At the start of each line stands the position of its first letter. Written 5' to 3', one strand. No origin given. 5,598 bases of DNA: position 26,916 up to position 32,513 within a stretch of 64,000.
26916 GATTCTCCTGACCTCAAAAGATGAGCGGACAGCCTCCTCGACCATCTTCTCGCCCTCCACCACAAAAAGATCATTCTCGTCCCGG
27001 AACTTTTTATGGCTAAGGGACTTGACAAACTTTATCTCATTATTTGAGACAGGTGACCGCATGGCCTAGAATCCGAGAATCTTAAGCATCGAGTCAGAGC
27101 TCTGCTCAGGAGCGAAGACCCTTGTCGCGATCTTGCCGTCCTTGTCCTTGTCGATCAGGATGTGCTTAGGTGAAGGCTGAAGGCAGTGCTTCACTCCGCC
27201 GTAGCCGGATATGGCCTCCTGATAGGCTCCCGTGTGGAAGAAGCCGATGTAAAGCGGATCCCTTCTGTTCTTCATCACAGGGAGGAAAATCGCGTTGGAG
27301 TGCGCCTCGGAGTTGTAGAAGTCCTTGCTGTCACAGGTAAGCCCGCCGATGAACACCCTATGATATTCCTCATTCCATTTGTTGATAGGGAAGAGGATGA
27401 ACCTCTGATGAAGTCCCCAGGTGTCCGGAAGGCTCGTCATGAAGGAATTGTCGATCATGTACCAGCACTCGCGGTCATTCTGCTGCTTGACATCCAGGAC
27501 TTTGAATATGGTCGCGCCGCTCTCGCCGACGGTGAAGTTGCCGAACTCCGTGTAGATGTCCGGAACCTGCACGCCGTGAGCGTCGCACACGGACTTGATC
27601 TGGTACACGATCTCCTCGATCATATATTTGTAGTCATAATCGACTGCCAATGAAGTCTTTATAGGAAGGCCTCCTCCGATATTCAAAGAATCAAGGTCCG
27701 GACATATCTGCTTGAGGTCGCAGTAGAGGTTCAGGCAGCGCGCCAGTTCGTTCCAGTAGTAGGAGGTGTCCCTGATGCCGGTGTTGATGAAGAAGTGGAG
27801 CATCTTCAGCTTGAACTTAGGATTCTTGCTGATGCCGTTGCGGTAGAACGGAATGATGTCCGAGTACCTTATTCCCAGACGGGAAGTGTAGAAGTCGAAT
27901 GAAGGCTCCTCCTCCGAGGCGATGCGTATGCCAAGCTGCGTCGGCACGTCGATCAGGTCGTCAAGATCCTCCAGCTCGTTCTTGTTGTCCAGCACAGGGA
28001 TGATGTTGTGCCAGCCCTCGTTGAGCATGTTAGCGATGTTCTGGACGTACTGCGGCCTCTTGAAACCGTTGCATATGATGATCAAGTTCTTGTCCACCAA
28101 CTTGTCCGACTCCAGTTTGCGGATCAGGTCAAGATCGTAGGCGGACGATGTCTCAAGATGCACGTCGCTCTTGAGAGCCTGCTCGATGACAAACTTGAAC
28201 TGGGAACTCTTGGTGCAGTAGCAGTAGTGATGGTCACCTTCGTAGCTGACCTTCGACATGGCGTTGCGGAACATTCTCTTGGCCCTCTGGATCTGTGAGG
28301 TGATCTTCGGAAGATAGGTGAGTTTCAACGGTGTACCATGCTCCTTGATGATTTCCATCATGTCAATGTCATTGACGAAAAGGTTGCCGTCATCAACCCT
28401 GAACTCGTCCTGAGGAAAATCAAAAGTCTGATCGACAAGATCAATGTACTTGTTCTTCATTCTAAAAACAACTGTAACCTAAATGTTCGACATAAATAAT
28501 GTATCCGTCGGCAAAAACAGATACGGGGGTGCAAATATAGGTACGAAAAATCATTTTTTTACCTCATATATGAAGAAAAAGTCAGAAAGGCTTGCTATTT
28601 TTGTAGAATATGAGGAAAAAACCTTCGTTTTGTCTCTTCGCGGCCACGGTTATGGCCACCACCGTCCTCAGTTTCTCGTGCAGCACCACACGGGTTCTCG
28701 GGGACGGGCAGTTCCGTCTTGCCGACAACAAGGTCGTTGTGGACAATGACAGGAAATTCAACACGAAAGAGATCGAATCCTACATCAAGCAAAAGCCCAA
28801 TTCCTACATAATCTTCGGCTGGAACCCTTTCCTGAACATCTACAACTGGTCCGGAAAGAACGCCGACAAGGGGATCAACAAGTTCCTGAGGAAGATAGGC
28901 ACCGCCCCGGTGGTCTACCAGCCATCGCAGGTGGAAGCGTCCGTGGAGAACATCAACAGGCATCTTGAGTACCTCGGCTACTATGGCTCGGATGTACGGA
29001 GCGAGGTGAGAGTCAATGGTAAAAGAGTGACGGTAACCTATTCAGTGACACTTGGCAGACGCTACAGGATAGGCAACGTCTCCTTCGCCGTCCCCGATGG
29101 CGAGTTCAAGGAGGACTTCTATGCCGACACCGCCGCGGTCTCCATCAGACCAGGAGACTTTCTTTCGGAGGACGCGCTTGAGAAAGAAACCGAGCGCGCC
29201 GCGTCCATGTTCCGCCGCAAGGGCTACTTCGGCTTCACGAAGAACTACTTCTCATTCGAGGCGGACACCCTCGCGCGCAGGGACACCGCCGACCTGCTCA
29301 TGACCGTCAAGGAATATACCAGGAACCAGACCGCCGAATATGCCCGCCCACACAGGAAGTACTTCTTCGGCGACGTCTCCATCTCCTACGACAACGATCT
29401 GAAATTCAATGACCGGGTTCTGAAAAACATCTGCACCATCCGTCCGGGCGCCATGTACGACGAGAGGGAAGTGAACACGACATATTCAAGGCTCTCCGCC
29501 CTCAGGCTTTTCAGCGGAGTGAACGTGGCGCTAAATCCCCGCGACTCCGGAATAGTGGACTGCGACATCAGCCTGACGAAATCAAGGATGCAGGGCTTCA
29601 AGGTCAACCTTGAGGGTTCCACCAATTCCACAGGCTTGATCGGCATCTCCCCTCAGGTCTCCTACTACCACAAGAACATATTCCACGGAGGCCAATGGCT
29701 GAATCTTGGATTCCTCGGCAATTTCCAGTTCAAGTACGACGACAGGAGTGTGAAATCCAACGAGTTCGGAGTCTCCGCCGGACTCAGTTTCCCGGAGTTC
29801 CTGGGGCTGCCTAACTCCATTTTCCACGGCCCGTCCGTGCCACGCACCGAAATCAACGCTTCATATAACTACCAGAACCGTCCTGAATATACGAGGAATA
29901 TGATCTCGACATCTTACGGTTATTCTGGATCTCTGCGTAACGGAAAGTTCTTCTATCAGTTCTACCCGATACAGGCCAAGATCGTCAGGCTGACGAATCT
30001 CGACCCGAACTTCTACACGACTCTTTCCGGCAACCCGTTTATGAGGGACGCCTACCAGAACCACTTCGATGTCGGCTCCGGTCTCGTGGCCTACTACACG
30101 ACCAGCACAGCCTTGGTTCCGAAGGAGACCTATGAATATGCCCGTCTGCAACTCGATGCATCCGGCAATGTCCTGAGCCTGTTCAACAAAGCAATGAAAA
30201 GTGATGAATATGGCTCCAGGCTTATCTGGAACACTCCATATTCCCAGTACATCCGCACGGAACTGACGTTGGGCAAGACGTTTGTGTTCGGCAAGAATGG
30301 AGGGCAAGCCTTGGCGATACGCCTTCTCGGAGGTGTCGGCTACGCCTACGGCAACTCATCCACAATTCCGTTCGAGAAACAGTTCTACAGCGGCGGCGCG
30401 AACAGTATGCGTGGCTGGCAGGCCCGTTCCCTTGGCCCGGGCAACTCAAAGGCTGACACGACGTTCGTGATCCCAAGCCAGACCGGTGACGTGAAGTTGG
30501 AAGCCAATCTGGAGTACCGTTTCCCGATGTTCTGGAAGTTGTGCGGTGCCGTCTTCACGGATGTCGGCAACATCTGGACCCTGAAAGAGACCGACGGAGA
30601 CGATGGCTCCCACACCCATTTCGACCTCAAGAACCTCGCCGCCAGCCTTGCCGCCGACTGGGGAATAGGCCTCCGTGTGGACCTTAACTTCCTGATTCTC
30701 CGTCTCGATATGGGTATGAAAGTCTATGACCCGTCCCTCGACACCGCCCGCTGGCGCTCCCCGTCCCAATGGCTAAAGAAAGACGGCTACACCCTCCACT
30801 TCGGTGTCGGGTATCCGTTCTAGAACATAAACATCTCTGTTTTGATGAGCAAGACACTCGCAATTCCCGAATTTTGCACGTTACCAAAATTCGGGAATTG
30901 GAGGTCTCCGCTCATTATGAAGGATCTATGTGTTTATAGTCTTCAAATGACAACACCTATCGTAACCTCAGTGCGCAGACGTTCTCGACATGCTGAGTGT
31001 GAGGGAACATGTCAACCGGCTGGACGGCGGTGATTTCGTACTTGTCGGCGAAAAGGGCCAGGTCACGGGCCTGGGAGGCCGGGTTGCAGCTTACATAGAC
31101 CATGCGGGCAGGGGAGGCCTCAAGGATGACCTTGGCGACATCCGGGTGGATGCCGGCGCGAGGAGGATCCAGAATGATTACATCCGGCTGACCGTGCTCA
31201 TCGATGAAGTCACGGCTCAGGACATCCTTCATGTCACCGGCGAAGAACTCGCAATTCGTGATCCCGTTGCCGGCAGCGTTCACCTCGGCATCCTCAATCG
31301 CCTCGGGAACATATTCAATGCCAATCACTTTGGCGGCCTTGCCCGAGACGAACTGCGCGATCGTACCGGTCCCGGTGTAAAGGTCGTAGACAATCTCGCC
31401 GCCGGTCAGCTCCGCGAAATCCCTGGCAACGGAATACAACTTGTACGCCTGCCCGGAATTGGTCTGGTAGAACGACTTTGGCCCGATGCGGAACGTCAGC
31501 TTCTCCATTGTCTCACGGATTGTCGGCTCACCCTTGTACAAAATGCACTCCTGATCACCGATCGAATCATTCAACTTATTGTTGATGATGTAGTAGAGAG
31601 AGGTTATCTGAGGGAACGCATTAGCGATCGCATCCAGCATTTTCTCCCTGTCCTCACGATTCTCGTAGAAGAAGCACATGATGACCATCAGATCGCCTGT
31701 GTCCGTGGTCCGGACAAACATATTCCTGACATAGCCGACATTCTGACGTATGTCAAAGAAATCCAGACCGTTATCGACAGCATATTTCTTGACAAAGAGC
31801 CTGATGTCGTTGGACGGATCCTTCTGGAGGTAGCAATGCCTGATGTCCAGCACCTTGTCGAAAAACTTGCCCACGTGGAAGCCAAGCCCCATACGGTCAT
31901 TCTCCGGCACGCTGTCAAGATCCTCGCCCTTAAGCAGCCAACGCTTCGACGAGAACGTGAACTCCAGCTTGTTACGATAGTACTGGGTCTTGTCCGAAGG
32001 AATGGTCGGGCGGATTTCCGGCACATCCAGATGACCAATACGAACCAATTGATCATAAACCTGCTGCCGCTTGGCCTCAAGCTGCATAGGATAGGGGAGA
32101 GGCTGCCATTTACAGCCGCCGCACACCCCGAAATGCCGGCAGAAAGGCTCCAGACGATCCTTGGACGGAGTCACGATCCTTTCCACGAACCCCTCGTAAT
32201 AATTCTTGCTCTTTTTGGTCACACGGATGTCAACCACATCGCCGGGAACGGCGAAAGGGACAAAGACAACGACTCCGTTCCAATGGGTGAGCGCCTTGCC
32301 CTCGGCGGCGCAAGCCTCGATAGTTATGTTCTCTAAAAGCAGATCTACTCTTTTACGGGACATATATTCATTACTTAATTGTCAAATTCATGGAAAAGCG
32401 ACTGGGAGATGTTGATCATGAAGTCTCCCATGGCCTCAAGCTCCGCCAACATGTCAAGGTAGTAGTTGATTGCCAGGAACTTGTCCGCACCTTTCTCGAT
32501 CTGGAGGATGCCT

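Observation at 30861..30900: Family of ~40-nt palindromic REP-like elements with a conserved loop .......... and co-varying stems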

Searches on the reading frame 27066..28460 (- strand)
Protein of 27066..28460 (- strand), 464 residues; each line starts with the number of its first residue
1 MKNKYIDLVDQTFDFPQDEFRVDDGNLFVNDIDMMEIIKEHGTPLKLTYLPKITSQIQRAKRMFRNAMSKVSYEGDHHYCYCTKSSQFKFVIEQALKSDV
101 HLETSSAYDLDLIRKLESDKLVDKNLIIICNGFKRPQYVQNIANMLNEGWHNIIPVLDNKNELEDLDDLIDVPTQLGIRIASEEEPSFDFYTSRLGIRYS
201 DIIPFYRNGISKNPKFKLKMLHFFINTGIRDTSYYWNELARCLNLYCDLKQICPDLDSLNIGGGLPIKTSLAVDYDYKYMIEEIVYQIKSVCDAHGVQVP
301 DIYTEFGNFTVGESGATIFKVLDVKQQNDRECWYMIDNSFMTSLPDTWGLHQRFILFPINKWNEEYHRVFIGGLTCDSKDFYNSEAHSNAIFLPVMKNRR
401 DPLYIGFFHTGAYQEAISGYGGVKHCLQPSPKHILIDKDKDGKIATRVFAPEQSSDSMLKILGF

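Call 36: search_protein_families(library=pfam, proteins=[window:27066-28460:-])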
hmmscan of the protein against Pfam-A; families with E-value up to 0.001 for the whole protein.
window:27066-28460:- (464 aa): 2 families
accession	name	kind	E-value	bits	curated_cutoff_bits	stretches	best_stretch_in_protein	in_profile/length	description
PF02784.22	Orn_Arg_deC_N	-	8.6e-14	51.9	23.4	1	56-311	3-246/247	Pyridoxal-dependent decarboxylase, pyridoxal binding domain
PF00278.28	Orn_DAP_Arg_deC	-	2.4e-06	28.1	23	1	276-385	5-77/95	Pyridoxal-dependent decarboxylase, C-terminal sheet domain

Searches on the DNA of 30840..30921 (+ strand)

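Call 62: build_rna_model(alignment_id=A4, structure=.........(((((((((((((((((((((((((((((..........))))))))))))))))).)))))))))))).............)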
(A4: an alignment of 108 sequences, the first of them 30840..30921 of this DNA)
Model R1 built from alignment A4 (108 sequences, 91 columns); structure: as given.
model positions 82; base pairs 29; branch points 0; effective number of sequences 11.04; information 0.692 bits per position. Calibrated on 0.2 Mb of random sequence (short: E-values are rough).
structure used (alignment columns):
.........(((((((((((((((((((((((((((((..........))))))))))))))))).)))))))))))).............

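Call 63: search_with_rna_model(model_id=R1, source=window, filters=off, max_evalue=10, show_alignments=6)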
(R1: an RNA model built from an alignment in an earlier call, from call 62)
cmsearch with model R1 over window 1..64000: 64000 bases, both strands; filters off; matches with E-value up to 10: 12.
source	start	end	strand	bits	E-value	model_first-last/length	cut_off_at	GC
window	39358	39439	-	74.2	1.2e-15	1-82/82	no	0.28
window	39182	39263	+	71.5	5.8e-15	1-82/82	no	0.38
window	30840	30921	+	63.4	5.6e-13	1-82/82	no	0.43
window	39358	39439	+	42.2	9.7e-08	1-82/82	no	0.28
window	39183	39263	-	39.1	5.7e-07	1-82/82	no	0.37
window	30840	30921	-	36.5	2.5e-06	1-82/82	no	0.43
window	45290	45370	-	25.2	0.0015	1-82/82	no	0.27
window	45288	45372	+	23.5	0.004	1-82/82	no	0.27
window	59858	59935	-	12.5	2.1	1-82/82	no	0.45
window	35421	35483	-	10.3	7.1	1-82/82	no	0.27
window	35425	35479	+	10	8.5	1-82/82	no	0.22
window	51675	51737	-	9.8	9.7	1-82/82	no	0.43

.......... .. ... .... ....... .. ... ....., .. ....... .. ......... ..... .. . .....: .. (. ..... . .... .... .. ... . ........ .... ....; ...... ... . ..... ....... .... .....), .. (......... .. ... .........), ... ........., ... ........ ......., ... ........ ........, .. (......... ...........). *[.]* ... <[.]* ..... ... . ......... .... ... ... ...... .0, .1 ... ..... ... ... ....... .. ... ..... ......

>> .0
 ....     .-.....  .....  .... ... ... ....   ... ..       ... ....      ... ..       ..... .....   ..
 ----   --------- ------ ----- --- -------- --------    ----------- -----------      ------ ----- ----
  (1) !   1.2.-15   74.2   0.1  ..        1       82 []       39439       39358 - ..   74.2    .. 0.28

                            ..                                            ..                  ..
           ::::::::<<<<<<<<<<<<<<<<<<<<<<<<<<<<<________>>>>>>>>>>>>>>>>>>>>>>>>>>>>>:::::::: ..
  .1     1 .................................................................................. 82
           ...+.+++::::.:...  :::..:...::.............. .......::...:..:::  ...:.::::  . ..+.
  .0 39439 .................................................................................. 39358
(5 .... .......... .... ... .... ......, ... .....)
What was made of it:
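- Checked: A covariance model built from 108 family members finds only these three strong copies in the window (E<=6e-13, call 63).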

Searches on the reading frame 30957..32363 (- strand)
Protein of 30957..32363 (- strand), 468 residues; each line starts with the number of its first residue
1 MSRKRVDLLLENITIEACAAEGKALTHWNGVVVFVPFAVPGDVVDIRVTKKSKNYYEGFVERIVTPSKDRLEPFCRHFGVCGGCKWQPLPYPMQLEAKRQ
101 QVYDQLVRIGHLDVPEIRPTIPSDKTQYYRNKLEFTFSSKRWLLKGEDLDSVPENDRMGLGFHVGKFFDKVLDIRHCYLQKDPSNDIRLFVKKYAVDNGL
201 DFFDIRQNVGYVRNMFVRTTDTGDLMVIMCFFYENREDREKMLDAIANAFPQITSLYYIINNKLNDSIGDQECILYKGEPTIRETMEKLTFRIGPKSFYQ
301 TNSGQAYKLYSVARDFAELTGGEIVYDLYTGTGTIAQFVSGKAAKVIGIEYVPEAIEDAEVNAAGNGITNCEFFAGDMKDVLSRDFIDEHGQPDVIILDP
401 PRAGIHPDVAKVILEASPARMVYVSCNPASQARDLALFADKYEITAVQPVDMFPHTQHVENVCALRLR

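Call 36: search_protein_families(library=pfam, proteins=[window:30957-32363:-])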
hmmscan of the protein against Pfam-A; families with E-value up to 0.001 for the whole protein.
window:30957-32363:- (468 aa): 4 families
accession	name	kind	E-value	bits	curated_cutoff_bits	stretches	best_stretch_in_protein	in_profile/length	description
PF05958.17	tRNA_U5-meth_tr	-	4e-16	59.4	23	1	286-462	167-351/357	tRNA (Uracil-5-)-methyltransferase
PF13847.12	Methyltransf_31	-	5.1e-11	42.9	27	1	321-399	3-81/145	Methyltransferase domain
PF13649.12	Methyltransf_25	-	6.7e-07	30.4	27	1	325-382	1-59/97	Methyltransferase domain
PF01938.26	TRAM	-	2.6e-05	24.4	21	1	13-58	10-58/61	TRAM domain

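Call 45: find_homologous_proteins(query=window:30957-32363:-, max_evalue=1e-50)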
Query window:30957-32363:- (468 aa): 8000 proteins with E <= 1e-50 among 8000 candidates; the best 120 are listed.
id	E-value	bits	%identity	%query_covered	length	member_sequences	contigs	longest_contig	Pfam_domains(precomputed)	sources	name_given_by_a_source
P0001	0.0e+0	1048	95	100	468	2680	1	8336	PF13847.13,PF13649.13,PF05958.18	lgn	-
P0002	1.3e-287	972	88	100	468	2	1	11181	PF13847.13,PF13649.13,PF01938.27,PF05958.18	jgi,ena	jgi:23S rRNA (uracil1939-C5)-methyltransferase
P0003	5.3e-287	970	89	100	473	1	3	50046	PF13847.13,PF13649.13,PF05958.18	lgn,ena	-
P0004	9.3e-286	966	88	100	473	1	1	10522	PF13847.13,PF13649.13,PF05958.18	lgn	-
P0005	9.4e-286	966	89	100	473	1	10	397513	PF13847.13,PF13649.13,PF05958.18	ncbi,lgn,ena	-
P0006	1.3e-285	965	88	100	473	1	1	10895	PF13847.13,PF13649.13,PF05958.18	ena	-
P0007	1.8e-285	965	88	100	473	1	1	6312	PF13847.13,PF13649.13,PF05958.18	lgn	-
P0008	4.6e-285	963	88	100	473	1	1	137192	PF13847.13,PF13649.13,PF05958.18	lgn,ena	-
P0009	2.3e-284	961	88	100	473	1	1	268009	PF13847.13,PF13649.13,PF05958.18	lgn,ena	-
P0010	6.5e-281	950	87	100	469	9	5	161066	PF13847.13,PF13649.13,PF05958.18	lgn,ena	-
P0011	6.7e-280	946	85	99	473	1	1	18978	PF13847.13,PF13649.13,PF01938.27,PF05958.18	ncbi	-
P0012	9.1e-280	946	86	100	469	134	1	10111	PF13847.13,PF13649.13,PF05958.18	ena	-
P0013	1.9e-279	945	86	100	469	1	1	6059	PF13847.13,PF13649.13,PF05958.18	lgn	-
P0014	1.7e-277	939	84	100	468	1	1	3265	PF13847.13,PF13649.13,PF21579.5,PF01938.27,PF05958.18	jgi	jgi:23S rRNA (uracil-5-)-methyltransferase RumA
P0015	2.8e-277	938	85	100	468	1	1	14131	PF13847.13,PF13649.13,PF05958.18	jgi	-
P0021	2.0e-275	932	85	100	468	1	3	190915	PF13847.13,PF13649.13,PF05958.18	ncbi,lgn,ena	-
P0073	6.1e-272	920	84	100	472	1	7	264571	PF13847.13,PF13649.13,PF05958.18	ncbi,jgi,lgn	jgi:23S rRNA (uracil1939-C5)-methyltransferase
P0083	1.9e-271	919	82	100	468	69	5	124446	PF13847.13,PF03602.22,PF13649.13,PF05958.18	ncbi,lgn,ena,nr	ncbi:MAG: 23S rRNA (uracil(1939)-C(5))-methyltransferase RlmD [Bacteroidales bacterium]|nr:23S rRNA 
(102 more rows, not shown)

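Call 46: find_encoding_contigs(protein=P0001, flank=2500, max_places=1)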
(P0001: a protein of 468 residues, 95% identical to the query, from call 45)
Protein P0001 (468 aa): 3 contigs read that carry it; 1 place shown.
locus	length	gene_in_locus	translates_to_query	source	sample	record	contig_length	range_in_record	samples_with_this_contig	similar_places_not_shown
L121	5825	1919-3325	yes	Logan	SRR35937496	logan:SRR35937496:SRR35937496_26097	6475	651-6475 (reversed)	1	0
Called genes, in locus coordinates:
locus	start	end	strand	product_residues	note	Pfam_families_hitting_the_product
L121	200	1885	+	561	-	PF02690:Na_Pi_cotrans, PF01895:PhoU (faint)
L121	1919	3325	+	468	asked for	PF05958:tRNA_U5-meth_tr, PF13847:Methyltransf_31, PF13649:Methyltransf_25 (weak)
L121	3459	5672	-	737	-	PF07244:POTRA (weak), PF01103:Omp85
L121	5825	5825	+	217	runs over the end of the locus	?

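Call 47: find_encoding_contigs(protein=P0005, flank=2500, max_places=1)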
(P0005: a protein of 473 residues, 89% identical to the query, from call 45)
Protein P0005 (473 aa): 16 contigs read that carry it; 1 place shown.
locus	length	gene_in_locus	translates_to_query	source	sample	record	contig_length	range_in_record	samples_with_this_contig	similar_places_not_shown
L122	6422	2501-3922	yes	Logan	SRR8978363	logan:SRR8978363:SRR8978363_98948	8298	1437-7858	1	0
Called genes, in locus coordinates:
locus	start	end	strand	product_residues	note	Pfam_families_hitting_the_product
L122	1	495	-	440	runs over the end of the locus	PF05496:RuvB_N, PF00158:Sigma54_activat (faint), PF13191:AAA_16 (faint), PF00004:AAA, PF07728:AAA_5 (weak), PF13173:AAA_14 (weak), PF16193:AAA_assoc_2, PF12002:MgsA_C, +4 more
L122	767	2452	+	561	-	PF02690:Na_Pi_cotrans, PF01895:PhoU (faint)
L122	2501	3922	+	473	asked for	PF05958:tRNA_U5-meth_tr, PF13649:Methyltransf_25 (weak), PF13847:Methyltransf_31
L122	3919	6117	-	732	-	PF07244:POTRA (weak), PF01103:Omp85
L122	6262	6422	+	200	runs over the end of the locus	?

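Call 48: find_encoding_contigs(protein=P0010, flank=2500, max_places=1)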
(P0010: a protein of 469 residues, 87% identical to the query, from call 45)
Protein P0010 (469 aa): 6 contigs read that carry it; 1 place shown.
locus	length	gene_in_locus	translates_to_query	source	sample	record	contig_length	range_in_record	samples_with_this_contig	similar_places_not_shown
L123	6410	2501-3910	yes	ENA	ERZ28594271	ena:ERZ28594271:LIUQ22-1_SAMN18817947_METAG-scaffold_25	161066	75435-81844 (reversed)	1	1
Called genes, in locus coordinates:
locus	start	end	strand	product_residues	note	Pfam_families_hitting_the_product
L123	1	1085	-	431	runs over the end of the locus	PF05496:RuvB_N, PF00158:Sigma54_activat (faint), PF07726:AAA_3 (weak), PF07728:AAA_5 (weak), PF13173:AAA_14 (weak), PF00004:AAA, PF16193:AAA_assoc_2, PF12002:MgsA_C, +1 more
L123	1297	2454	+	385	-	PF00753:Lactamase_B, PF19583:ODP, PF00258:Flavodoxin_1, PF12724:Flavodoxin_5 (weak)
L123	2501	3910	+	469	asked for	PF13649:Methyltransf_25 (faint), PF05958:tRNA_U5-meth_tr, PF13847:Methyltransf_31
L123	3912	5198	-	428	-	PF00291:PALP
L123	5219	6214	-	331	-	PF01699:Na_Ca_ex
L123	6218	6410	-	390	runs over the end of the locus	-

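Call 49: find_encoding_contigs(protein=P0021, flank=2500, max_places=1)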
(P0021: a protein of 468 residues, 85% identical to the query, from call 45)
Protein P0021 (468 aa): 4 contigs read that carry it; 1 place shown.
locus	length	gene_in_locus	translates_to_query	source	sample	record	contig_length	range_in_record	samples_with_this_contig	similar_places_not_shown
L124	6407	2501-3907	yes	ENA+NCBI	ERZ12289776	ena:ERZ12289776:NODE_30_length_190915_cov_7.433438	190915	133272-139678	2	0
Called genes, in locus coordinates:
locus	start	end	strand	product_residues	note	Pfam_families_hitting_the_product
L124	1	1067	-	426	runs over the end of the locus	PF05496:RuvB_N, PF00158:Sigma54_activat (faint), PF13173:AAA_14 (weak), PF13191:AAA_16 (faint), PF00004:AAA, PF07728:AAA_5 (weak), PF16193:AAA_assoc_2, PF12002:MgsA_C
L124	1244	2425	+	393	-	PF00753:Lactamase_B, PF19583:ODP, PF12724:Flavodoxin_5, PF00258:Flavodoxin_1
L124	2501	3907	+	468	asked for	PF05958:tRNA_U5-meth_tr, PF13847:Methyltransf_31, PF13649:Methyltransf_25 (weak)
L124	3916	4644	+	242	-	PF03372:Exo_endo_phos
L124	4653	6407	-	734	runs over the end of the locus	PF07244:POTRA (weak), PF01103:Omp85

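Call 50: find_encoding_contigs(protein=P0073, flank=2500, max_places=1)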
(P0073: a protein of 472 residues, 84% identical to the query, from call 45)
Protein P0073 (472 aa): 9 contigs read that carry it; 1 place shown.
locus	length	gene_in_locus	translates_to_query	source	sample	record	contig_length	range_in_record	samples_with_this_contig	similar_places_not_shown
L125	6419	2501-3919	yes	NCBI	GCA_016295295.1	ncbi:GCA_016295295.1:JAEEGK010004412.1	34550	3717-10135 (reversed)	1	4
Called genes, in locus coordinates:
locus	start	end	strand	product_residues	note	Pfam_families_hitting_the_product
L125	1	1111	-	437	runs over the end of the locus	PF05496:RuvB_N, PF13191:AAA_16 (faint), PF00004:AAA, PF07728:AAA_5 (weak), PF16193:AAA_assoc_2, PF12002:MgsA_C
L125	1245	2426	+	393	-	PF00753:Lactamase_B, PF19583:ODP, PF12724:Flavodoxin_5 (weak), PF00258:Flavodoxin_1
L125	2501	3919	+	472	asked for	PF05958:tRNA_U5-meth_tr, PF13649:Methyltransf_25 (weak), PF13847:Methyltransf_31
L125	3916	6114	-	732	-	PF07244:POTRA (faint), PF01103:Omp85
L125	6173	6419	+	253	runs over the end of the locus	PF22435:MRM3-like_sub_bind, PF00588:SpoU_methylase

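Call 51: find_encoding_contigs(protein=P0083, flank=2500, max_places=1)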
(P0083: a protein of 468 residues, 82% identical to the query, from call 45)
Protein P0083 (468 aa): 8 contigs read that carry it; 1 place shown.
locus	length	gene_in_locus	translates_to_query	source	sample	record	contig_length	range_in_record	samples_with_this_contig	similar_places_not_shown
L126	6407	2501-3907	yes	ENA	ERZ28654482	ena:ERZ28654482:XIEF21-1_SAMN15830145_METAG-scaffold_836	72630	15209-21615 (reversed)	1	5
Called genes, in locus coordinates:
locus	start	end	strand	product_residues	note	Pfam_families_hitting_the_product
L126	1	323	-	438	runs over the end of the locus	PF05496:RuvB_N, PF00158:Sigma54_activat (faint), PF13191:AAA_16 (faint), PF00004:AAA, PF07728:AAA_5 (weak), PF13173:AAA_14 (weak), PF16193:AAA_assoc_2, PF12002:MgsA_C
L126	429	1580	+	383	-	PF00753:Lactamase_B, PF19583:ODP, PF00258:Flavodoxin_1, PF03358:FMN_red (faint), PF12724:Flavodoxin_5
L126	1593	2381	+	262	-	PF06439:3keto-disac_hyd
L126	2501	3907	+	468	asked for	PF05958:tRNA_U5-meth_tr, PF03602:Cons_hypoth95 (faint), PF13847:Methyltransf_31, PF13649:Methyltransf_25 (weak)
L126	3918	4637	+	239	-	PF03372:Exo_endo_phos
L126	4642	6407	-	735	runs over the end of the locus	PF07244:POTRA (weak), PF01103:Omp85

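Call 70: find_encoding_contigs(protein=window:30957-32363:-, flank=500, max_places=3)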
Protein window:30957-32363:- (468 aa): 22 contigs read that carry it; 3 places shown.
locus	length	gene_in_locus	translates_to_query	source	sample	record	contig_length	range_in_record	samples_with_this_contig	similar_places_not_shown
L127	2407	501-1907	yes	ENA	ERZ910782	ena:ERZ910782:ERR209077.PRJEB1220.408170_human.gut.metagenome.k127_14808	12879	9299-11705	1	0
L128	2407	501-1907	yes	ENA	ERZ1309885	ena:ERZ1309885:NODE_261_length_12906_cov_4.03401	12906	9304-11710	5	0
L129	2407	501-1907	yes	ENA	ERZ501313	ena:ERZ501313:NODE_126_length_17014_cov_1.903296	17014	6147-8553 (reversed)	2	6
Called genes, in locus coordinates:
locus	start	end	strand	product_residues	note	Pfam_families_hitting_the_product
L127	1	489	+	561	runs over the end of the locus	PF02690:Na_Pi_cotrans, PF01895:PhoU (faint)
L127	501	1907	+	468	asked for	PF05958:tRNA_U5-meth_tr, PF13847:Methyltransf_31, PF13649:Methyltransf_25 (weak)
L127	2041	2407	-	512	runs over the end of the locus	?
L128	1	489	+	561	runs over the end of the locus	PF02690:Na_Pi_cotrans, PF01895:PhoU (faint)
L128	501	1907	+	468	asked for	PF05958:tRNA_U5-meth_tr, PF13847:Methyltransf_31, PF13649:Methyltransf_25 (weak)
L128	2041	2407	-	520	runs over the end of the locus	?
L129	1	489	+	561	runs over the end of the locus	PF02690:Na_Pi_cotrans, PF01895:PhoU (faint)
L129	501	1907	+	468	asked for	PF05958:tRNA_U5-meth_tr, PF13847:Methyltransf_31, PF13649:Methyltransf_25 (weak)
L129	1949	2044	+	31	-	-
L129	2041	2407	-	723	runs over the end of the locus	PF07244:POTRA (weak), PF01103:Omp85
